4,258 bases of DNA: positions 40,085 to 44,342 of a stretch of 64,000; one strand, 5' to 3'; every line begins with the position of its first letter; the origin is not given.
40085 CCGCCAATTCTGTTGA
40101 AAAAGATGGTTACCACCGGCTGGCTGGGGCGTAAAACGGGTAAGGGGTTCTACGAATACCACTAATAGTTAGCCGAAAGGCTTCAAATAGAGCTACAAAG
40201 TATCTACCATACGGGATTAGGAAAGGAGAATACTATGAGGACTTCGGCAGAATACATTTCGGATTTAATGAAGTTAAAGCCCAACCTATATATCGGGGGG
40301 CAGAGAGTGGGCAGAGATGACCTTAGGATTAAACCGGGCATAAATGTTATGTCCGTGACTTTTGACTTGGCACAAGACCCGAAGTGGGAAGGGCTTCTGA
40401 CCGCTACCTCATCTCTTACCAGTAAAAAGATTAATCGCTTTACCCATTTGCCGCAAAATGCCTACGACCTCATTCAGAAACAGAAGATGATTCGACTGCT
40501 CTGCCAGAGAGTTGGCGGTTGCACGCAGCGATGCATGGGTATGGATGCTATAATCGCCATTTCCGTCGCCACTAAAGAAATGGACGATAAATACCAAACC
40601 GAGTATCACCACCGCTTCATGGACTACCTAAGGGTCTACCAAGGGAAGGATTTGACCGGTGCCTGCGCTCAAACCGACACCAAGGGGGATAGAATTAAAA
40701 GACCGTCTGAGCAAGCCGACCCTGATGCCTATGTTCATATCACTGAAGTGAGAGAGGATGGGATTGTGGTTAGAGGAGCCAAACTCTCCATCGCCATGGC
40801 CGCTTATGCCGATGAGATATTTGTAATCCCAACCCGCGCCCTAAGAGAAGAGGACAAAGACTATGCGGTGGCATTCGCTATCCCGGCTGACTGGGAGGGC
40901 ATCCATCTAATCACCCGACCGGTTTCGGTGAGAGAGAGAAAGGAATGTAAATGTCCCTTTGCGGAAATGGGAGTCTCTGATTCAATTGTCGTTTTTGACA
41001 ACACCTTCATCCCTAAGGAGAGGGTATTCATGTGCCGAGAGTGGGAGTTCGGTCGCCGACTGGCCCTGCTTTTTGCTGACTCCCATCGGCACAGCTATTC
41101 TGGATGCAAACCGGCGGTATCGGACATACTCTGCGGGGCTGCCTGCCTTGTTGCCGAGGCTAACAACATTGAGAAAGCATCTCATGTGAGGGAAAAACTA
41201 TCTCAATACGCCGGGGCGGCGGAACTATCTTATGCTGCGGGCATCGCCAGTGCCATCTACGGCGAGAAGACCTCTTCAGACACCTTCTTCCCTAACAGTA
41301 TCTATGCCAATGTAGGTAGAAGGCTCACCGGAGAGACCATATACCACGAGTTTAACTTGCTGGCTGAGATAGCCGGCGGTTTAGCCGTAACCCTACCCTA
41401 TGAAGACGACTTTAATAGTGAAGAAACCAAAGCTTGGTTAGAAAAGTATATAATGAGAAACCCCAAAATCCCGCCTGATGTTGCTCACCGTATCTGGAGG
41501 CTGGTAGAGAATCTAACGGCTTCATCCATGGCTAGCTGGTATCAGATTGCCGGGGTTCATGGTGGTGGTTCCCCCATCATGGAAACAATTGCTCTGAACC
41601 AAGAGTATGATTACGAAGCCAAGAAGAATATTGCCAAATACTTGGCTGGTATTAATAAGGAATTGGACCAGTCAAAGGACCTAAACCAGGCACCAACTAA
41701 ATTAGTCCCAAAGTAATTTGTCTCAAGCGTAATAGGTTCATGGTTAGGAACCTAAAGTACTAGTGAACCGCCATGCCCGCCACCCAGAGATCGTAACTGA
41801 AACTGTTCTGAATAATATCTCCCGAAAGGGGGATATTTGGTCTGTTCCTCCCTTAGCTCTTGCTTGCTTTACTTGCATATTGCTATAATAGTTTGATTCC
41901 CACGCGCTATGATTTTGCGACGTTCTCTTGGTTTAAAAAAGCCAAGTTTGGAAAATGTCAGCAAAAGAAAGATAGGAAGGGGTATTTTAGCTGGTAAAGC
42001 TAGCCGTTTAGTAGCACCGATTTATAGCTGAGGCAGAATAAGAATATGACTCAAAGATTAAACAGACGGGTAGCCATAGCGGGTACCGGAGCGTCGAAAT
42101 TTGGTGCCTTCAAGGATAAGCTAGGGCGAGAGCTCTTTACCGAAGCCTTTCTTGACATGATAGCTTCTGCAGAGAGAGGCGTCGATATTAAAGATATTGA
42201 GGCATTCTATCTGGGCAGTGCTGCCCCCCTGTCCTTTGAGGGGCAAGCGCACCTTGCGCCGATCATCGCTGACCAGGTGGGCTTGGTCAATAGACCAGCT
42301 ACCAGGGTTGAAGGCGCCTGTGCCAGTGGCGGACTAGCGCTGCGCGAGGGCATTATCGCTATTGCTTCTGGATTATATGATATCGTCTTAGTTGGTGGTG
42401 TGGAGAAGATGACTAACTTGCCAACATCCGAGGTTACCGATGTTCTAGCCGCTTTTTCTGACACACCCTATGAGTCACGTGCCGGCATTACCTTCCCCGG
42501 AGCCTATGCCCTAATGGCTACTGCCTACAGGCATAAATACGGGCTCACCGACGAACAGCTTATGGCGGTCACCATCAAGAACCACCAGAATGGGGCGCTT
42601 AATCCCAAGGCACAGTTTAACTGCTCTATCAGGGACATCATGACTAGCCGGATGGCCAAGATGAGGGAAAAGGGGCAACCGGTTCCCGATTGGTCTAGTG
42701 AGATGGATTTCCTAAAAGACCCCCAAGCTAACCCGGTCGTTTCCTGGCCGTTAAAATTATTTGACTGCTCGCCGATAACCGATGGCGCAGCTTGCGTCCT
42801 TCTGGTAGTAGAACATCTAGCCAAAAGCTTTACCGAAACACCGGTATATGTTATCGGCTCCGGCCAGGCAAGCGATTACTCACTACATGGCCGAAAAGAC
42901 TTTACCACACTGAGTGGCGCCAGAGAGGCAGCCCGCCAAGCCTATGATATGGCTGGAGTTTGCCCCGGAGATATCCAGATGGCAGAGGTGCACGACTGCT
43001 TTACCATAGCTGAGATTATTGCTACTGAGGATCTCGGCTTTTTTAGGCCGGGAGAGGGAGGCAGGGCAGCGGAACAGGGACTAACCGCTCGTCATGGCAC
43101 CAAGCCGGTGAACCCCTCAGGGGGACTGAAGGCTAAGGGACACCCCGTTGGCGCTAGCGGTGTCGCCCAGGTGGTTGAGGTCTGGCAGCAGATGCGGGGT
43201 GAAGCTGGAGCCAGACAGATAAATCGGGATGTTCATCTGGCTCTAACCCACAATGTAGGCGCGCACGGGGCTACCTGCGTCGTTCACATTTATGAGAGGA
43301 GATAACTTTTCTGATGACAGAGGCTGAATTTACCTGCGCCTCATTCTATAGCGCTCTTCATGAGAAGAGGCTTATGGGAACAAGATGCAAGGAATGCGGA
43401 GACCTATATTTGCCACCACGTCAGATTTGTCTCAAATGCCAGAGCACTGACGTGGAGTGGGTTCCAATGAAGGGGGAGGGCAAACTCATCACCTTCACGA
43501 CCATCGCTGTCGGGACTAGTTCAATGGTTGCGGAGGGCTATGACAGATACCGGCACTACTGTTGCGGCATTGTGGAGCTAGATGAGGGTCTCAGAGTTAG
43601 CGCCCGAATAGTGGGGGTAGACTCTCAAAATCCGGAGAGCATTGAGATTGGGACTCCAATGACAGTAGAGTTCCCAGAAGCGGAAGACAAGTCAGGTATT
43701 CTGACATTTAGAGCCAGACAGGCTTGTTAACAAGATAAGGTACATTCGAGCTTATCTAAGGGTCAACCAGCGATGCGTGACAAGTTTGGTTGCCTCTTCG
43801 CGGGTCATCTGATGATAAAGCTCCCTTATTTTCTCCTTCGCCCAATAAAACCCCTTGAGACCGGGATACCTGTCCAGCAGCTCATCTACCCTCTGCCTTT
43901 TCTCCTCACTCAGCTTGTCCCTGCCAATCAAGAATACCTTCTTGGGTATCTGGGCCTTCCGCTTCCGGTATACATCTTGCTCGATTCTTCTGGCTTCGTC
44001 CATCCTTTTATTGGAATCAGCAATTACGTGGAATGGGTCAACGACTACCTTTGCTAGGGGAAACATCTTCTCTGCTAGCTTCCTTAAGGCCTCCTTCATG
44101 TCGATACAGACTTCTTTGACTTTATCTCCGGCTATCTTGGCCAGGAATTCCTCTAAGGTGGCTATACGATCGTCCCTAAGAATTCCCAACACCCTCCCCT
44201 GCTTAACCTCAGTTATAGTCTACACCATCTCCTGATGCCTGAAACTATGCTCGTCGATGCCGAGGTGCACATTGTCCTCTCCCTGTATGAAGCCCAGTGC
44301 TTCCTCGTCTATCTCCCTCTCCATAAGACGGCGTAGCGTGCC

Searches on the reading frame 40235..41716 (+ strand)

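Call 47: search_protein_families(library=pfam, proteins=[window:40235-41716:+], max_evalue=0.001)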
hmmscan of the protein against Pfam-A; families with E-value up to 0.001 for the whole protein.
window:40235-41716:+ (493 aa): 2 families
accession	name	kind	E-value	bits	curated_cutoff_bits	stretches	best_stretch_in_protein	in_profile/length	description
PF11794.13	HpaB_N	-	4.6e-85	285.9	35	1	3-266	1-270/270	4-hydroxyphenylacetate 3-hydroxylase N terminal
PF03241.18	HpaB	-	5.7e-55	186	25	1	276-472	4-202/202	4-hydroxyphenylacetate 3-hydroxylase C terminal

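Call 81: search_protein_families(library=ncbifam, proteins=[window:40235-41716:+], max_evalue=0.001)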
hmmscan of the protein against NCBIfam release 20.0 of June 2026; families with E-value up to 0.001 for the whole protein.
window:40235-41716:+ (493 aa): 2 families
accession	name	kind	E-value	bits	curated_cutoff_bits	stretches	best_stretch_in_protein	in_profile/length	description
TIGR02309.1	HpaB-1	equivalog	2.6e-42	145.5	480.2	1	2-469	2-473/477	4-hydroxyphenylacetate 3-monooxygenase, oxygenase component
TIGR02310.1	HpaB-2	equivalog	8.7e-12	44.5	885.2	1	5-291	16-305/519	4-hydroxyphenylacetate 3-monooxygenase, oxygenase component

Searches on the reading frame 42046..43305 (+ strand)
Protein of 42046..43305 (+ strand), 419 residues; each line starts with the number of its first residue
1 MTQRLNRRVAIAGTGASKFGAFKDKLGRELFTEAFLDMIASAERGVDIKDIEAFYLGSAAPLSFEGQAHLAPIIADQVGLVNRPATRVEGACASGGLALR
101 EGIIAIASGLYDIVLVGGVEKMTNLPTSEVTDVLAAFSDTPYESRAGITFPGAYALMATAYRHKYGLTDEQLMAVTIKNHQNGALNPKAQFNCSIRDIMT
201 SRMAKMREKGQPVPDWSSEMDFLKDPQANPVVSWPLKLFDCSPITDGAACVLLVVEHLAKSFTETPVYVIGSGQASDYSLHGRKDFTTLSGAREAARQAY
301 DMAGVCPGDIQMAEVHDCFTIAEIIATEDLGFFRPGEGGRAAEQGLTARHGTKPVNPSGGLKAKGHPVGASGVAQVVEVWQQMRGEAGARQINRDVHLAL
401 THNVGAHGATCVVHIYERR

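Call 47: search_protein_families(library=pfam, proteins=[window:42046-43305:+], max_evalue=0.001)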
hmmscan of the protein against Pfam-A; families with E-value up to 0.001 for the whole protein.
window:42046-43305:+ (419 aa): 5 families
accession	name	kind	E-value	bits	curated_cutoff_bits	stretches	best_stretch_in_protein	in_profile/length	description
PF22691.2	Thiolase_C_1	-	2.5e-44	150.9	28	1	276-418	5-144/144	Thiolase C-terminal domain-like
PF00108.29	Thiolase_N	-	2.1e-25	90.1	26.4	1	14-256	6-259/260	Thiolase, N-terminal domain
PF02803.24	Thiolase_C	-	1.1e-09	38.5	27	1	277-387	9-101/123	Thiolase, C-terminal domain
PF00109.32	ketoacyl-synt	-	2.8e-05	24.3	20.8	1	73-138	156-220/252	Beta-ketoacyl synthase, N-terminal domain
PF02801.28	Ketoacyl-synt_C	-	0.00032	21.1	20.8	0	287-317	22-52/119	Beta-ketoacyl synthase, C-terminal domain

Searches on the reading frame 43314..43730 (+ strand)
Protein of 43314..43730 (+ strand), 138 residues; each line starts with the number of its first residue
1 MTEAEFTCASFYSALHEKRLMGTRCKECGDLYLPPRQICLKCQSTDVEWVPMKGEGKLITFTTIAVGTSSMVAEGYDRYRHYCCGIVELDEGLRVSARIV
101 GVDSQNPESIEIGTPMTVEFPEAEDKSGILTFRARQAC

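Call 47: search_protein_families(library=pfam, proteins=[window:43314-43730:+], max_evalue=0.001)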
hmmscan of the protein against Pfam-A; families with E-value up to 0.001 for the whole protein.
window:43314-43730:+ (138 aa): 2 families
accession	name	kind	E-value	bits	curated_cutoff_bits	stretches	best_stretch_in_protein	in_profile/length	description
PF01796.24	OB_ChsH2_C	-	3.8e-15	56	27.1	1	49-120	1-64/65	ChsH2, C-terminal OB-fold domain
PF12172.15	zf-ChsH2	-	1.2e-08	35.1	23.2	1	15-48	4-37/37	ChsH2, rubredoxin-like zinc ribbon domain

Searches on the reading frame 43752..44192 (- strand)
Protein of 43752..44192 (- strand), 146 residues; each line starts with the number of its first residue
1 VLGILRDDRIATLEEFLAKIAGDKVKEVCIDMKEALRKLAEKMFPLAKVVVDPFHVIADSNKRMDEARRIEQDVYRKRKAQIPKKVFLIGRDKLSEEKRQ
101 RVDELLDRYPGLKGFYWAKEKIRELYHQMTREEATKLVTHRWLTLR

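Call 47: search_protein_families(library=pfam, proteins=[window:43752-44192:-], max_evalue=0.001)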
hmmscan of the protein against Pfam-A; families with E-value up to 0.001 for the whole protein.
window:43752-44192:- (146 aa): 1 family
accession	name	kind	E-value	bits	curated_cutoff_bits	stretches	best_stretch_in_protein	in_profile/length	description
PF01610.23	DDE_Tnp_ISL3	-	1.4e-25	90.9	23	1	3-139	30-172/240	Transposase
